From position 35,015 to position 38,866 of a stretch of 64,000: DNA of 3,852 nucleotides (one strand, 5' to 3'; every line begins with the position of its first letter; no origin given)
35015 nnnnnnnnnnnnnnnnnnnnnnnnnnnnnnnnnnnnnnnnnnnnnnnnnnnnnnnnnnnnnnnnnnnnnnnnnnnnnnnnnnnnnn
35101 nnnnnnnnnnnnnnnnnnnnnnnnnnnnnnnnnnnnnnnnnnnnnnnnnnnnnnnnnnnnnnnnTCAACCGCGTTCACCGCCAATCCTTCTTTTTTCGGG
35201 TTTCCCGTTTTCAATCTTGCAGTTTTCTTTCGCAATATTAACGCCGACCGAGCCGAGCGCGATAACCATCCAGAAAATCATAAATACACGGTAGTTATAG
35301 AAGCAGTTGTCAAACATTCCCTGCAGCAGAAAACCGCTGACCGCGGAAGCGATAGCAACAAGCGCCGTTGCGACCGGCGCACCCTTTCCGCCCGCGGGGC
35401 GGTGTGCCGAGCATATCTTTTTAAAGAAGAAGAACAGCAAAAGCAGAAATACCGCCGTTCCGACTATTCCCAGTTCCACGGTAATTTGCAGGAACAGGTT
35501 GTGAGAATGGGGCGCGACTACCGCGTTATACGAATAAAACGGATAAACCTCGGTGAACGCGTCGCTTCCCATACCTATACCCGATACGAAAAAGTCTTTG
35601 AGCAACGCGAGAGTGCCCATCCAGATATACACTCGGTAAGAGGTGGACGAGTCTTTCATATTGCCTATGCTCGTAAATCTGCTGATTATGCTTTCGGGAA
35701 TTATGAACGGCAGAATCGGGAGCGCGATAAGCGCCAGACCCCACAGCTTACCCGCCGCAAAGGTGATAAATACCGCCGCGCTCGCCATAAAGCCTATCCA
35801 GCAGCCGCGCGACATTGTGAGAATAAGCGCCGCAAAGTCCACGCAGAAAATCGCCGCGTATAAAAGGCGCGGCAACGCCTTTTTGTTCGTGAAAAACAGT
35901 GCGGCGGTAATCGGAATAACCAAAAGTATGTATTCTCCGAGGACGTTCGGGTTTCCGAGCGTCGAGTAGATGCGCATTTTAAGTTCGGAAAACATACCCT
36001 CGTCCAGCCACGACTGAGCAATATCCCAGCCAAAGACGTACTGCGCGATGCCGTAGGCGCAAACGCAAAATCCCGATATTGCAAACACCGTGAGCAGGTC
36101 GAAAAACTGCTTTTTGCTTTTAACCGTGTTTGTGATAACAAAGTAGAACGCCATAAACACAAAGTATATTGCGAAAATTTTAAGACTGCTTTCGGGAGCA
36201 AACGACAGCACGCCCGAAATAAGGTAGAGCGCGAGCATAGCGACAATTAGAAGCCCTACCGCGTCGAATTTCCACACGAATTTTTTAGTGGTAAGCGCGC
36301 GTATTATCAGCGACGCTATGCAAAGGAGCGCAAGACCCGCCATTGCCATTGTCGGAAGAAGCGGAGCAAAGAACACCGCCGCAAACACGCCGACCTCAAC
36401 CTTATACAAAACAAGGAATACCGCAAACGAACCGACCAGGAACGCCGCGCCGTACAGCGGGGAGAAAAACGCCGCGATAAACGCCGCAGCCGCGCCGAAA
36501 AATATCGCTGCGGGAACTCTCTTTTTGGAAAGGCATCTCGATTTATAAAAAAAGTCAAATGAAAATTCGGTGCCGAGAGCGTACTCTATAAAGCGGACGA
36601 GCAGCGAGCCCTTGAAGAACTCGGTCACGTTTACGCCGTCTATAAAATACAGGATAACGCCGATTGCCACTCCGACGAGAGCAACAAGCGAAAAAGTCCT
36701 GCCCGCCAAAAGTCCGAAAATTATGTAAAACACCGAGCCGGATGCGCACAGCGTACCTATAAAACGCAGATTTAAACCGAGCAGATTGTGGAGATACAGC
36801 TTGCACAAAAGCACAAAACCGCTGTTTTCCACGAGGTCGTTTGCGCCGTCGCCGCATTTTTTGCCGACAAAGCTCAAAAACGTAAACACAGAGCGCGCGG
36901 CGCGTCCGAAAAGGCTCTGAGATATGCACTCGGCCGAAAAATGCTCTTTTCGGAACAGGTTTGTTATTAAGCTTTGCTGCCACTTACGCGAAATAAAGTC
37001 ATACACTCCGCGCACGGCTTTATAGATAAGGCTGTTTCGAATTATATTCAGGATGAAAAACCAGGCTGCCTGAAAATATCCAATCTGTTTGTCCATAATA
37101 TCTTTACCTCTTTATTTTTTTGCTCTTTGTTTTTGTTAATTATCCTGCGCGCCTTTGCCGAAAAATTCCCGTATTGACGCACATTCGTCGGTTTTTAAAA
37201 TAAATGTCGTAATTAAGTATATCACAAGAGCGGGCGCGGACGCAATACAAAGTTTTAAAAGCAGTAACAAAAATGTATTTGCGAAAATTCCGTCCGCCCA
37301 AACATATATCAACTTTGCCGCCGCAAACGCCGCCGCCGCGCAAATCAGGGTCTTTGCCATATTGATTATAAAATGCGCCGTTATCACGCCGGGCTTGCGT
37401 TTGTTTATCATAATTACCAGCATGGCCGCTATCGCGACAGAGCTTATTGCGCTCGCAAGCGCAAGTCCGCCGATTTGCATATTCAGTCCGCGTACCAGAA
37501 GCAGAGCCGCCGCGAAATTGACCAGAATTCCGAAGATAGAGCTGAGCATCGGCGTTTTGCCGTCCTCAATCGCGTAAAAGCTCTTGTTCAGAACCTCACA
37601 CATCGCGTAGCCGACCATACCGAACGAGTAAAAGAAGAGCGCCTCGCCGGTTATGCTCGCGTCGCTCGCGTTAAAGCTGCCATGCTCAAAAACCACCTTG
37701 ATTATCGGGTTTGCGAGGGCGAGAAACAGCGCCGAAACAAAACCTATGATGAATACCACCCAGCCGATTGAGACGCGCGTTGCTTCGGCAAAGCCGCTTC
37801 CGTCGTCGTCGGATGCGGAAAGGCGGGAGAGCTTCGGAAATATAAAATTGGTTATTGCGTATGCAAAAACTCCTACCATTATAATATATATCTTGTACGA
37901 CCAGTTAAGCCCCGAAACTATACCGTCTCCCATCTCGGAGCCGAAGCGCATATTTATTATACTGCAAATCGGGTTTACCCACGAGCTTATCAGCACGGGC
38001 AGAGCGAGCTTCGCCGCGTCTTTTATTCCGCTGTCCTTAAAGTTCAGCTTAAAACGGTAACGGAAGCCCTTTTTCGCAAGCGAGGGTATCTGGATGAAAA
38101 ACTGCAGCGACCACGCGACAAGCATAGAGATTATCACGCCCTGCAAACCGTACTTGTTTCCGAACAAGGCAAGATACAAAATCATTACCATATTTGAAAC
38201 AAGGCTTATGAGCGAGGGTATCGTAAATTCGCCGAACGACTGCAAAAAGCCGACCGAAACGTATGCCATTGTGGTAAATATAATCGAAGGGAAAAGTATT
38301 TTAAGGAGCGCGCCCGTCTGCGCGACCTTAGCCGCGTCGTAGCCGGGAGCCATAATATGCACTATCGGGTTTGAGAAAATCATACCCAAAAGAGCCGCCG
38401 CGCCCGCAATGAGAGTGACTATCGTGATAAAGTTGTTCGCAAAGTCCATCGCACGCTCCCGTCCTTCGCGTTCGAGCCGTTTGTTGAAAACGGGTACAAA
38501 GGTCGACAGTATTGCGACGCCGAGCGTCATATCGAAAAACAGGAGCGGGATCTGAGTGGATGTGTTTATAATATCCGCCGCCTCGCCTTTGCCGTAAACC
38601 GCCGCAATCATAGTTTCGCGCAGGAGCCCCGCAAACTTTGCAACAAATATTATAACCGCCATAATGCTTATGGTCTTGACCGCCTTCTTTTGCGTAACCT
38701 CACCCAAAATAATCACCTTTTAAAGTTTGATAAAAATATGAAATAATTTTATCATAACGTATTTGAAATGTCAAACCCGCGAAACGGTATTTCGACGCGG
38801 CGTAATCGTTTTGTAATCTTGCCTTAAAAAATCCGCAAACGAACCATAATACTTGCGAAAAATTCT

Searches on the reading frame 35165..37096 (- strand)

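Call 49: search_protein_families(library=pfam, proteins=[window:35165-37096:-], max_evalue=0.001)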
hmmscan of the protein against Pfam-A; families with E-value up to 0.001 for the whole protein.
window:35165-37096:- (643 aa): 1 family
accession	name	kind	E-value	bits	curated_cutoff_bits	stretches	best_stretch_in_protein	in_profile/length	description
PF04932.20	Wzy_C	-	1.3e-21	77.4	31.7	1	420-551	6-149/149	O-Antigen ligase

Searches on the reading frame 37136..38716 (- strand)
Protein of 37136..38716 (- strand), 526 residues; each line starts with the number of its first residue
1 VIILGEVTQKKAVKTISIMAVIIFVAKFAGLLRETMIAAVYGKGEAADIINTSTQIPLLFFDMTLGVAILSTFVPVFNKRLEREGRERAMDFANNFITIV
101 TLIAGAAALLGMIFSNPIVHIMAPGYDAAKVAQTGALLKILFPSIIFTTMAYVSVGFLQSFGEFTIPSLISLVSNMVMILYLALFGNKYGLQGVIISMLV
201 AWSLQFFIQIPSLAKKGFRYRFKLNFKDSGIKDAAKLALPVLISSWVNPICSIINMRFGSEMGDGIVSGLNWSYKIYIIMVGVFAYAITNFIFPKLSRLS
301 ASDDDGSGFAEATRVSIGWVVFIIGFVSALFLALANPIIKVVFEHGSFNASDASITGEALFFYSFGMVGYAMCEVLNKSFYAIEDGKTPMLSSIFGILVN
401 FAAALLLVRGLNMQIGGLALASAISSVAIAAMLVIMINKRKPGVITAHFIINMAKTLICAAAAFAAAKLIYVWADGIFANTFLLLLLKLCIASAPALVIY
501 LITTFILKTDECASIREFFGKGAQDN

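Call 49: search_protein_families(library=pfam, proteins=[window:37136-38716:-], max_evalue=0.001)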
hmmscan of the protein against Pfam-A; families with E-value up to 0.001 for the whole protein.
window:37136-38716:- (526 aa): 2 families
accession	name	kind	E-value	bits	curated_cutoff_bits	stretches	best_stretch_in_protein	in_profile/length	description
PF03023.19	MurJ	-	4.1e-79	266.7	27.4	1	37-484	1-442/451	Lipid II flippase MurJ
PF01554.23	MatE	-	4.9e-07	30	24.9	1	85-179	64-156/161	MatE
